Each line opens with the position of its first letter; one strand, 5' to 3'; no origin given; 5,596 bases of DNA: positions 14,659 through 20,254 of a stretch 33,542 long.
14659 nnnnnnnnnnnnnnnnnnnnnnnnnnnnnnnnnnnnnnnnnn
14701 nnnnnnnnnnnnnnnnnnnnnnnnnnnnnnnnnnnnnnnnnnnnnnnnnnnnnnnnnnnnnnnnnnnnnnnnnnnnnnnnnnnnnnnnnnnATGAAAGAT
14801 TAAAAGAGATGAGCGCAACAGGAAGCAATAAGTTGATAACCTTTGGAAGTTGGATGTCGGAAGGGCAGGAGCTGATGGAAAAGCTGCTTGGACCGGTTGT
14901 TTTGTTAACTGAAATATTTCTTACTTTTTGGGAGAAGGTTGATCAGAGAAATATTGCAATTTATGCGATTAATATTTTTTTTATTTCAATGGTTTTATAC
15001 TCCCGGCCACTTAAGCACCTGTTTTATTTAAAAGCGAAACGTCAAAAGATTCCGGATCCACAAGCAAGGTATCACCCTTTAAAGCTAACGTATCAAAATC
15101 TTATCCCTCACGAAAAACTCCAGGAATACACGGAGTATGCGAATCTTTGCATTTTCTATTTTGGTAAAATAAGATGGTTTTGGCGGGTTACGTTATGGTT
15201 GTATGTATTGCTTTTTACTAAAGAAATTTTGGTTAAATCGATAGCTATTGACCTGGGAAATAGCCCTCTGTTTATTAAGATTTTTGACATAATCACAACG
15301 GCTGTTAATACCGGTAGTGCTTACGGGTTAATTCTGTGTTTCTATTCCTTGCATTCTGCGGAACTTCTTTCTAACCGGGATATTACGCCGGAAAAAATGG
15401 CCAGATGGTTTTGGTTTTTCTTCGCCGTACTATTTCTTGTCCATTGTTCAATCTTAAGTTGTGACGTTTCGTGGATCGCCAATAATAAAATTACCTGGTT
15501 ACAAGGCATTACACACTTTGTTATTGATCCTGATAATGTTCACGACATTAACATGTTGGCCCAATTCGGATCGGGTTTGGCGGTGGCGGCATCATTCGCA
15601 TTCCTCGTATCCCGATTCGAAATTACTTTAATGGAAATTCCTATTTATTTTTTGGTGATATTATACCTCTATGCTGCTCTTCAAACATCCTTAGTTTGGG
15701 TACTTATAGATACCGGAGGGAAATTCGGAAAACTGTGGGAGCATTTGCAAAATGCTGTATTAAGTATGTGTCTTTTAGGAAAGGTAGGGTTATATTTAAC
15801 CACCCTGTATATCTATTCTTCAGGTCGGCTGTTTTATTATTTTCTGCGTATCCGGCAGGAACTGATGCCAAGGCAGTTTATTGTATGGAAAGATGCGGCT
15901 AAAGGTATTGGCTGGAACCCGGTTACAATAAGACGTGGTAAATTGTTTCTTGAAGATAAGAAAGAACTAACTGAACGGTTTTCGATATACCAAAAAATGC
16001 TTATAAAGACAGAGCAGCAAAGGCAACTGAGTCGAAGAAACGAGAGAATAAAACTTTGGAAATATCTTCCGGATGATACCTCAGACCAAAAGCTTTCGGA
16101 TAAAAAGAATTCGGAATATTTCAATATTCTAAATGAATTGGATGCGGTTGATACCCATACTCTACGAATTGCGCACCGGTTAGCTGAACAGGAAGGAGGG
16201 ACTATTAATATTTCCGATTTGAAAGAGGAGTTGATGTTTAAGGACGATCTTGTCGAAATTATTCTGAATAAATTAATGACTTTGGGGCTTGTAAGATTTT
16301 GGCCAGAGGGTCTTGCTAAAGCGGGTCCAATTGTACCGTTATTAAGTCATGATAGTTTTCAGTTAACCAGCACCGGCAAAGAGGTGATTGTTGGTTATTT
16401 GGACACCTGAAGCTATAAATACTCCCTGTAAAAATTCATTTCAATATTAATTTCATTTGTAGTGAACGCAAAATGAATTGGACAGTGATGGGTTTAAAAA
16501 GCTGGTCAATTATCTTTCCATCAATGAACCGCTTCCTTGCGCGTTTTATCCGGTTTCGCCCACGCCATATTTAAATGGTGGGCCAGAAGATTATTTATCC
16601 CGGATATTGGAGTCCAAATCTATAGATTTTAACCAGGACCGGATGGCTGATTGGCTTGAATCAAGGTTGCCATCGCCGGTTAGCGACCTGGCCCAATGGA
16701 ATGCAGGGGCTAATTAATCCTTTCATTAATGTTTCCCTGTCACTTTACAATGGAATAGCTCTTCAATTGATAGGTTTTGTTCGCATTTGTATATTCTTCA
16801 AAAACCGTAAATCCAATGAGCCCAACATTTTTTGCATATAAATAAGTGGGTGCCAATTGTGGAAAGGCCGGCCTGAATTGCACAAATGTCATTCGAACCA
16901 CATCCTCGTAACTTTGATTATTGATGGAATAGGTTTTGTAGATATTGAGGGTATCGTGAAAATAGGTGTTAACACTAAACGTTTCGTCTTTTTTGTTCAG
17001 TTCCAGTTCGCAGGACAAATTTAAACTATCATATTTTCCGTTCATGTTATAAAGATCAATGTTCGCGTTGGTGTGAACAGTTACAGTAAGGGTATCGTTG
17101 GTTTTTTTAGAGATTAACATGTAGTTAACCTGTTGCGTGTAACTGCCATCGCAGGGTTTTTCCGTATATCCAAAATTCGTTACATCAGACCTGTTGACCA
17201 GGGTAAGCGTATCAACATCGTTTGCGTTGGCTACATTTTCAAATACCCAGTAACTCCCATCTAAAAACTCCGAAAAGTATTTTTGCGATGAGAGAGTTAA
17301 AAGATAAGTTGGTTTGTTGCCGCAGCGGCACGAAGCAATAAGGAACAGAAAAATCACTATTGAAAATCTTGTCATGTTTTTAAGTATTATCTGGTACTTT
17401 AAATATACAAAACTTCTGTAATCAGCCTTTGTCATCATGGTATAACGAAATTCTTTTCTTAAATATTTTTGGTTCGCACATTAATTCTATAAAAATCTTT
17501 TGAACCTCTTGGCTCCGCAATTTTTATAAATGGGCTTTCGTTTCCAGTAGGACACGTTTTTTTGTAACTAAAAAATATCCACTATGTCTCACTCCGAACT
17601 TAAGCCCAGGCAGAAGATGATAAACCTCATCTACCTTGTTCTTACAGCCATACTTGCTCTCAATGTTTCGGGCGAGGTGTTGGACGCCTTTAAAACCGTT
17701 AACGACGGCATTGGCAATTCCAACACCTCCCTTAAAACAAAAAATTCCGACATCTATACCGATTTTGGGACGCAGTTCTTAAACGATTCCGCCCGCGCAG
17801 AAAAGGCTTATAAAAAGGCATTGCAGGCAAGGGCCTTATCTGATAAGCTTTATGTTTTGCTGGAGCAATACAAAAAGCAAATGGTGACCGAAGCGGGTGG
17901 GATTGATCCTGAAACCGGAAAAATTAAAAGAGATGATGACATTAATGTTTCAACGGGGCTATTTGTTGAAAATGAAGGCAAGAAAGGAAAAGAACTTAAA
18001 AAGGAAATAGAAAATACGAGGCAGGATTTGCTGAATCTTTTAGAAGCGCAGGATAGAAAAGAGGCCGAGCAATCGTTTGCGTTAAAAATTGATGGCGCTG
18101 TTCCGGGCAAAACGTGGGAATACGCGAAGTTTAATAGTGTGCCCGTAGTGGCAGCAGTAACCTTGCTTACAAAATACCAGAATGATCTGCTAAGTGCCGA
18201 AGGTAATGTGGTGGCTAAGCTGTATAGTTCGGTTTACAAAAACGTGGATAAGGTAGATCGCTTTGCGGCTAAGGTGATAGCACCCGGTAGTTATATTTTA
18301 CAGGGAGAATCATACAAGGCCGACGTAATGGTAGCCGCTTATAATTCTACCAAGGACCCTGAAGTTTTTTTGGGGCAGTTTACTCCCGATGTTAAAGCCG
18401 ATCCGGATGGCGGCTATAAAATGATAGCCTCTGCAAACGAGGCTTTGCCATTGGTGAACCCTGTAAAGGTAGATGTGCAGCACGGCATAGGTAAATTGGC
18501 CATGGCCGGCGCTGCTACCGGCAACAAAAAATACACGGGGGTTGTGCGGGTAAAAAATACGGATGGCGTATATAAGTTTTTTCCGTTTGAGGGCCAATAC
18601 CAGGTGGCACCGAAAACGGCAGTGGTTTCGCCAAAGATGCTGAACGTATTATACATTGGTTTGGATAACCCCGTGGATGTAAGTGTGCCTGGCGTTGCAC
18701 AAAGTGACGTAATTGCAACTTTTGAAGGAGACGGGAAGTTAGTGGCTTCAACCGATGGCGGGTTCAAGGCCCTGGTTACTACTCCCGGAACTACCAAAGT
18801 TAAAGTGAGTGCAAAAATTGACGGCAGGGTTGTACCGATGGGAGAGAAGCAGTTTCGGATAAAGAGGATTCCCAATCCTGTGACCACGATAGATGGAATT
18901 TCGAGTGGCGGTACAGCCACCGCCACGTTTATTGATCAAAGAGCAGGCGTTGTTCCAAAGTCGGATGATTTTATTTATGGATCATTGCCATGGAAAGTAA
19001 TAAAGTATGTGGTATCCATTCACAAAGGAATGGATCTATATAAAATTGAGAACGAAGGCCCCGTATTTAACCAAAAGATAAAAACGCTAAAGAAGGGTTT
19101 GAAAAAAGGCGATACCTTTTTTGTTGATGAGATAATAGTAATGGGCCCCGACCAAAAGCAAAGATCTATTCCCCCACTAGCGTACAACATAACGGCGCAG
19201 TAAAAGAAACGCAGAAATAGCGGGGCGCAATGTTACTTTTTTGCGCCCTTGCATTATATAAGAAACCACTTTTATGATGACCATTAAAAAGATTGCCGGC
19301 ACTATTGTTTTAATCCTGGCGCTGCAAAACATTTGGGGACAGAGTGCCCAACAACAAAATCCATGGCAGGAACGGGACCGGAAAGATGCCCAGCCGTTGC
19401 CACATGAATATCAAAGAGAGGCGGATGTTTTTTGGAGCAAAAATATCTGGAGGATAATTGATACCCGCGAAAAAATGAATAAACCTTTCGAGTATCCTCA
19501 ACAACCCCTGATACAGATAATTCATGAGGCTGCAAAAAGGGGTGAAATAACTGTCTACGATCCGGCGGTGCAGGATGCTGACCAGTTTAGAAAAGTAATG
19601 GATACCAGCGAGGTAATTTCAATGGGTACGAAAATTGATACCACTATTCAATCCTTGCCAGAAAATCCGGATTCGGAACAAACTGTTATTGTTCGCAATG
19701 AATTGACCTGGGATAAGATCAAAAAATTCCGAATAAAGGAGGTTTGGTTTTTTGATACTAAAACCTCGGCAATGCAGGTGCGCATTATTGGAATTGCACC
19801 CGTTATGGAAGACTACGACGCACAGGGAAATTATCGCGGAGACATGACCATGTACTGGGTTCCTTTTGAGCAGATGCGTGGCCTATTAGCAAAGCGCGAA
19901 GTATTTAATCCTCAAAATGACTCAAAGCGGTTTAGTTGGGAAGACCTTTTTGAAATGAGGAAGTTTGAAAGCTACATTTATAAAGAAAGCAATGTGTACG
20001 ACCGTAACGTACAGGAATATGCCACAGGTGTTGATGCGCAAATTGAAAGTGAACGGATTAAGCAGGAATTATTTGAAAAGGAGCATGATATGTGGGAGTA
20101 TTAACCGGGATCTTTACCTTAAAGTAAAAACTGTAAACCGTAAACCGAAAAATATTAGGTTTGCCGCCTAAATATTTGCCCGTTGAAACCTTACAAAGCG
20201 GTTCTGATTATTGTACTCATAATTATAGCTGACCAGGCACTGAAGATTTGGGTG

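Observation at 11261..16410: Terminator-bounded three-gene module made entirely of large polytopic membrane proteins (Gcr-like protein plus two paralogues, one with a winged helix)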

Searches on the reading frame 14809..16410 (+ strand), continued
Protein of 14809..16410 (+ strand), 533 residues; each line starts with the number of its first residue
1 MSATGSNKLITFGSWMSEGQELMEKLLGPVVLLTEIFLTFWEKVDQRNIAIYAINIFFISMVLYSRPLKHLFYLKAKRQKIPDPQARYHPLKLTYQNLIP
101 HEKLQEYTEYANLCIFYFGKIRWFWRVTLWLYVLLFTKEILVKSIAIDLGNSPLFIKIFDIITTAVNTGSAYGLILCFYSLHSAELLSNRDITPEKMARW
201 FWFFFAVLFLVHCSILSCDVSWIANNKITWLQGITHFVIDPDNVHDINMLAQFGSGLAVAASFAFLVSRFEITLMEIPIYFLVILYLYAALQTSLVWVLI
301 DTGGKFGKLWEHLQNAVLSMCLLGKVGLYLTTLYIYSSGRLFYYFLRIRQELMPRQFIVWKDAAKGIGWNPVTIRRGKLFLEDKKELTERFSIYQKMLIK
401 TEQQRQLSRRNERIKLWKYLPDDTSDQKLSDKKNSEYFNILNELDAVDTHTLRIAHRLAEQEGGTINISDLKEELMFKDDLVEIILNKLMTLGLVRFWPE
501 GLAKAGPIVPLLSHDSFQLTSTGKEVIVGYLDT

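Call 62: search_protein_families(library=pfam, proteins=[L007:5611-6075:+, L007:6402-7229:-, L007:7654-7974:+, L007:9347-10603:-, L007:10727-11110:-, L009:1641-2516:+, L009:2787-3518:+, L009:3714-4055:-, L009:5829-7121:-, L009:7628-8692:-], max_evalue=0.001)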
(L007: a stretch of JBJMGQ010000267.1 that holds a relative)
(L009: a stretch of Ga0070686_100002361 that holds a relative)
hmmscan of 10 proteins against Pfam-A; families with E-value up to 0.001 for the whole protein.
L007:5611-6075:+ (154 aa): 0 families

L007:6402-7229:- (275 aa): 0 families

L007:7654-7974:+ (106 aa): 0 families

L007:9347-10603:- (418 aa): 6 families
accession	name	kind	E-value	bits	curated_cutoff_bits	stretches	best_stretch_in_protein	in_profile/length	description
PF13487.12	HD_5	-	1.6e-29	103.3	27.2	1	197-358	3-166/170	HD domain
PF01966.28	HD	-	1.7e-18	67.4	22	1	210-331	3-116/116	HD domain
PF13492.12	GAF_3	-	3.5e-09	37.6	27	1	27-164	1-128/129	GAF domain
PF13185.12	GAF_2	-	5.9e-09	36.7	28.6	1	26-163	2-135/136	GAF domain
PF01590.32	GAF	-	2.4e-07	31.8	22.4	1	27-161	1-131/133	GAF domain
PF08668.18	HDOD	-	0.00015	21.8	22.9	1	210-274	97-159/196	HDOD domain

L007:10727-11110:- (127 aa): 2 families
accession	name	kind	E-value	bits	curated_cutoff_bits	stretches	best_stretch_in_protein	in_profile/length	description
PF01740.26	STAS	-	1.5e-08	34.7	22.6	1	34-112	26-105/106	STAS domain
PF13466.11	STAS_2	-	5.9e-06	26.8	29.2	1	38-100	18-79/80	STAS domain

L009:1641-2516:+ (291 aa): 0 families

L009:2787-3518:+ (243 aa): 0 families

L009:3714-4055:- (113 aa): 0 families

L009:5829-7121:- (430 aa): 2 families
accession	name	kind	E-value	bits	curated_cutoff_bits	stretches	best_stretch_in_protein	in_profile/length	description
PF00756.26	Esterase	-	4.8e-25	89.2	22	1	52-201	1-153/251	Putative esterase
PF12146.15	Hydrolase_4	-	0.00013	21.8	27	1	151-224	65-134/239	Serine aminopeptidase, S33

L009:7628-8692:- (354 aa): 12 families
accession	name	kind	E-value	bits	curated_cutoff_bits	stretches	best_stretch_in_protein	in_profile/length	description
PF13738.12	Pyr_redox_3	-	4.1e-58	197.5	30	2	132-325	112-305/305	Pyridine nucleotide-disulphide oxidoreductase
PF07992.20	Pyr_redox_2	-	8.2e-26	91.5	26.1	1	6-335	2-286/291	Pyridine nucleotide-disulphide oxidoreductase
PF01494.25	FAD_binding_3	-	8.1e-09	35.6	22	1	6-36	3-33/349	FAD binding domain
PF00890.30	FAD_binding_2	-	2.2e-08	34.2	20.4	1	6-37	1-32/414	FAD binding domain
PF12831.13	FAD_oxidored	-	4.5e-08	33.2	27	1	6-36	1-31/416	FAD dependent oxidoreductase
PF00070.33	Pyr_redox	-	2.7e-07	31.4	22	0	186-214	2-30/82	Pyridine nucleotide-disulphide oxidoreductase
PF03486.20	HI0933_like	-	3.3e-07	30.4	50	1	6-53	2-50/244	HI0933-like protein Rossmann domain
PF01134.28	GIDA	-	3.5e-07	30.1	22.1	0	6-33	1-28/391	Glucose inhibited division protein A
PF13450.12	NAD_binding_8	-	4.4e-07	30.5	21.9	1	9-36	1-28/68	NAD(P)-binding Rossmann-like domain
PF01946.23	Thi4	-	1.4e-06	28.1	26.2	1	6-35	19-49/235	Thi4 family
PF01266.30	DAO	-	4.9e-06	26.7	27.9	1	6-39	1-35/353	FAD dependent oxidoreductase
PF13241.12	NAD_binding_7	-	0.00038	21.4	22.1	0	184-211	8-35/104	Putative NAD(P)-binding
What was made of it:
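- Neighbours in L007 and L009 are not defence genes (call 62).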

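Call 77: find_related_loci(query=A6, collection=viral_contigs, flank=5000)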
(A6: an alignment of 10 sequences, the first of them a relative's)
Query A6 (549 aa) in viral_contigs; peptide patterns used: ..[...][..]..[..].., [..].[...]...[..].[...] (x = any residue, [..] = any of these).
39 stretches matched a pattern, but none encodes a relative of the query by tblastn (E <= 1e-3).

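Call 86: search_solved_structures(query=A5, max_evalue=10)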
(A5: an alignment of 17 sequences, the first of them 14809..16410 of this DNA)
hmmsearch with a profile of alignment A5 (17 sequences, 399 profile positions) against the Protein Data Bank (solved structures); distinct sequences matched with E-value up to 10: 0.

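Call 87: search_solved_structures(query=A4, max_evalue=1)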
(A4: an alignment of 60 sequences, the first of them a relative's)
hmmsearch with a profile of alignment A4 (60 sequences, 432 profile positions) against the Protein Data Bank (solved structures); distinct sequences matched with E-value up to 1: 18.
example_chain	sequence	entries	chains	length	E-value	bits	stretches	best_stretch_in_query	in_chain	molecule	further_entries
9njs_a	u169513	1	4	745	0.018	17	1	185-252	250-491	Polycystin-2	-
7s8u_A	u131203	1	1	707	0.056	15.4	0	57-121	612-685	Solute carrier family 15 member 1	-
9jfk_R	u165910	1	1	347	0.13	14.2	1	127-219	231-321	Urotensin-2 receptor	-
8qag_A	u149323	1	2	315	0.14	14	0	53-191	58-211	sc-CC-6-95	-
9dzw_A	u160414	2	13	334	0.16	13.8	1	61-152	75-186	CalC6_3 with DHR extension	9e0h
9ivk_A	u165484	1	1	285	0.18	13.7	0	58-141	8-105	HBC599 membrane protein binder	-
6fwf_A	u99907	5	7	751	0.19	13.6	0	158-254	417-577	Nitric-oxide reductase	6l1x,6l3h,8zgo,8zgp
6bml_A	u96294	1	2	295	0.23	13.3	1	57-144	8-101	human DHHC20 palmitoyltransferase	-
7khm_A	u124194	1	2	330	0.25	13.2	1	55-144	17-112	Isoform 4 of Palmitoyltransferase ZDHHC20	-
6bmn_A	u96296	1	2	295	0.29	13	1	57-144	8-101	human DHHC20 palmitoyltransferase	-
6bmm_A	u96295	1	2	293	0.34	12.8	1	60-144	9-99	human DHHC20 palmitoyltransferase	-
9ugl_A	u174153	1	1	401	0.36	12.7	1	60-194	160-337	5-hydroxytryptamine receptor 2C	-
8dpi_A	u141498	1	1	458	0.46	12.3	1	60-194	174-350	5-hydroxytryptamine receptor 2C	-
8dph_A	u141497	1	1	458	0.49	12.3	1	60-194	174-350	5-hydroxytryptamine receptor 2C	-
8tlu_A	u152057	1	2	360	0.49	12.2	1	159-224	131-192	Phospho-N-acetylmuramoyl-pentapeptide-transferase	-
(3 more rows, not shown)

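Call 92: search_dna_similar(query=window:14809-16410:+, collection=plasmids, mode=protein, max_evalue=0.001, max_rows=10)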
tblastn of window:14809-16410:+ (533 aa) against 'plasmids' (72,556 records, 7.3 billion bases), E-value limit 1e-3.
No match.
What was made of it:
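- On Known anti-phage defence systems (PADLOC-DB v2): None found in viral contigs or plasmids (calls 77, 92).
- No relatives were found in viral contigs or plasmids (calls 77, 92).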

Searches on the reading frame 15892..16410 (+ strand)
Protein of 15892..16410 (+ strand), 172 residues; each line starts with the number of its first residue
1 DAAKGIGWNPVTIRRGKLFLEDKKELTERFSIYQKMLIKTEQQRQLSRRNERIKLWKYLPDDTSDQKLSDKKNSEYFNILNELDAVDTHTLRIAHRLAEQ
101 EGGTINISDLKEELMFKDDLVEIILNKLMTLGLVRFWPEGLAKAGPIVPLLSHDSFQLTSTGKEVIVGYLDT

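Call 47: search_solved_structures(query=window:15892-16410:+, max_evalue=10)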
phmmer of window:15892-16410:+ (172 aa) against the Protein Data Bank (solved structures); distinct sequences matched with E-value up to 10: 10.
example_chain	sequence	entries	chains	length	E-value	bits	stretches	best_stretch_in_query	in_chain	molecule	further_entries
5wyk_AE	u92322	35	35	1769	0.08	15.9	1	28-82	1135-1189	U3 small nucleolar RNA-associated protein 10 | Utp10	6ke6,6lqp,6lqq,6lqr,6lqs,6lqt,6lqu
5wlc_LM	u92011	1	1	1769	0.081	15.9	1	28-82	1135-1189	Utp10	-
5d43_A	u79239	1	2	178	0.48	13.4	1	3-82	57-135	Centrin-1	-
2hog_A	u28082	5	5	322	1.1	12.2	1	60-143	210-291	Serine/threonine-protein kinase Chk1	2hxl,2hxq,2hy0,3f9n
2qhm_A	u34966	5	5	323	1.1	12.2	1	60-143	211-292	Serine/threonine-protein kinase Chk1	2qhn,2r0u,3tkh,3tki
1uss_A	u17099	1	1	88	1.2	12.1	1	32-77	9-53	HISTONE H1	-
8y75_A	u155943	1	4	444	1.6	11.7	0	53-98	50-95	CRISPR-associated protein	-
6nts_B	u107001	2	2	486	2.6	11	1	8-76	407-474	Serine/threonine-protein phosphatase 2A 56 kDa regulatory subunit alpha isoform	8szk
8y6z_B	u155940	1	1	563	2.7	10.9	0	53-98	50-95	CRISPR-associated protein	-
8y7g_A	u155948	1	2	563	2.7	10.9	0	53-98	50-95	CRISPR-associated protein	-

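Call 51: search_protein_families(library=pfam, proteins=[window:15892-16410:+], max_evalue=10)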
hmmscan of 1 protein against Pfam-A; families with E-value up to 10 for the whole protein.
window:15892-16410:+ (172 aa): 2 families
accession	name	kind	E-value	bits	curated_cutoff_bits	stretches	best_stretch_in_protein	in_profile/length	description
PF12802.13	MarR_2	-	0.041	14.5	27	1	91-135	8-51/61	MarR family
PF20147.5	Crinkler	-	0.17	13.1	24.6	1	35-99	29-94/106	Crinkler effector protein N-terminal domain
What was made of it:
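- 16144..16410 (+): Gene 3, residues 446-533 plus stop codon: a MarR-like winged-helix domain, unique to gene 3 among the relatives examined. Pfam MarR_2 E 0.041, below threshold (call 51).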

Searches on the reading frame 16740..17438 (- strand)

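Call 3: search_protein_families(library=pfam, proteins=[window:16740-17438:-], max_evalue=0.1)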
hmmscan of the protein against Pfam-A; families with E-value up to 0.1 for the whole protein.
window:16740-17438:- (232 aa): 1 family
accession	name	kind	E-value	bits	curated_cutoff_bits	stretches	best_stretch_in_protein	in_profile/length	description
PF23750.1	RsgI_M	-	0.062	14.3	25.3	0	140-184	9-53/133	Anti-sigma factor RsgI-like central domain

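Call 4: search_protein_families(library=ncbifam, proteins=[window:16740-17438:-], max_evalue=0.1)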
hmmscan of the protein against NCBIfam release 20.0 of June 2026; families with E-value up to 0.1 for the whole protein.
window:16740-17438:- (232 aa): 0 families

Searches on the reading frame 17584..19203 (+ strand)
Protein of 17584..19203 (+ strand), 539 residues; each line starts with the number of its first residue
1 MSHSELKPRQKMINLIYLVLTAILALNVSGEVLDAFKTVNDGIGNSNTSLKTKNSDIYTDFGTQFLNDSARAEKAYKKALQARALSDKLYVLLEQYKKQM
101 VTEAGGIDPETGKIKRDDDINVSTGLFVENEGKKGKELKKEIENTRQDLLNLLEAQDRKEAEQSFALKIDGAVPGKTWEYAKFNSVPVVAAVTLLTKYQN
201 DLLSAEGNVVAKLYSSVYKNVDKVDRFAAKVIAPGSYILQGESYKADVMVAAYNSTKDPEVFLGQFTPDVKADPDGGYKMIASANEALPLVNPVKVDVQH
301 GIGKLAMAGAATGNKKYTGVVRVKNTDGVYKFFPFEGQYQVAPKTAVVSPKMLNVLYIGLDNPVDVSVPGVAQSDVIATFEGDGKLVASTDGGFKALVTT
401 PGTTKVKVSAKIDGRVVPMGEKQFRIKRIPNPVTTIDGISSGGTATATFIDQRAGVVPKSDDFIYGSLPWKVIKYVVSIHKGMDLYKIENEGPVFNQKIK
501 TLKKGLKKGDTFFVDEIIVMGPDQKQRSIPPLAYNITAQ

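Call 24: search_protein_families(library=pfam, proteins=[window:17584-19203:+], max_evalue=0.001)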
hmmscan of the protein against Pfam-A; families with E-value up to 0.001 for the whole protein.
window:17584-19203:+ (539 aa): 4 families
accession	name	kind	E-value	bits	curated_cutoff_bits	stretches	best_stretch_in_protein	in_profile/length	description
PF12081.13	GldM_1st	-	9.1e-45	153.5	25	1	31-215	1-193/194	GldM N-terminal domain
PF21602.3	GldM_3rd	-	1.8e-19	70.2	25.2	1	346-427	2-82/82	GldM third domain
PF21601.3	GldM_2nd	-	6.1e-15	55.9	24.4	2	223-269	6-52/98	GldM second domain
PF12080.14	GldM_4th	-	7.6e-05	23.8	24.6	1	440-536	14-113/114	GldM C-terminal domain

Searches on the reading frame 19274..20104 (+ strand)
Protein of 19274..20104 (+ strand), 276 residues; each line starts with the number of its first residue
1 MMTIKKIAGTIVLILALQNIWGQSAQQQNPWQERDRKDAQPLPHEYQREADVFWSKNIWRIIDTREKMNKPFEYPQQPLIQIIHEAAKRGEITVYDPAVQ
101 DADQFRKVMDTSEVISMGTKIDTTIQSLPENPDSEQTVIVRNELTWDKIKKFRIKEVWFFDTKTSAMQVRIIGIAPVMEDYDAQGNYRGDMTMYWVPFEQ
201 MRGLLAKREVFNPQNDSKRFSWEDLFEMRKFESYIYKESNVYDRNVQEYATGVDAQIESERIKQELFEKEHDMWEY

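Call 24: search_protein_families(library=pfam, proteins=[window:19274-20104:+], max_evalue=0.001)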
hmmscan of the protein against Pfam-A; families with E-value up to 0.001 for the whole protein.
window:19274-20104:+ (276 aa): 1 family
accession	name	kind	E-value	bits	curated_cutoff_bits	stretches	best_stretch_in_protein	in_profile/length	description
PF19841.4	GldN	-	3.3e-70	236.7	23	1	48-275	2-228/228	Gliding motility associated protein GldN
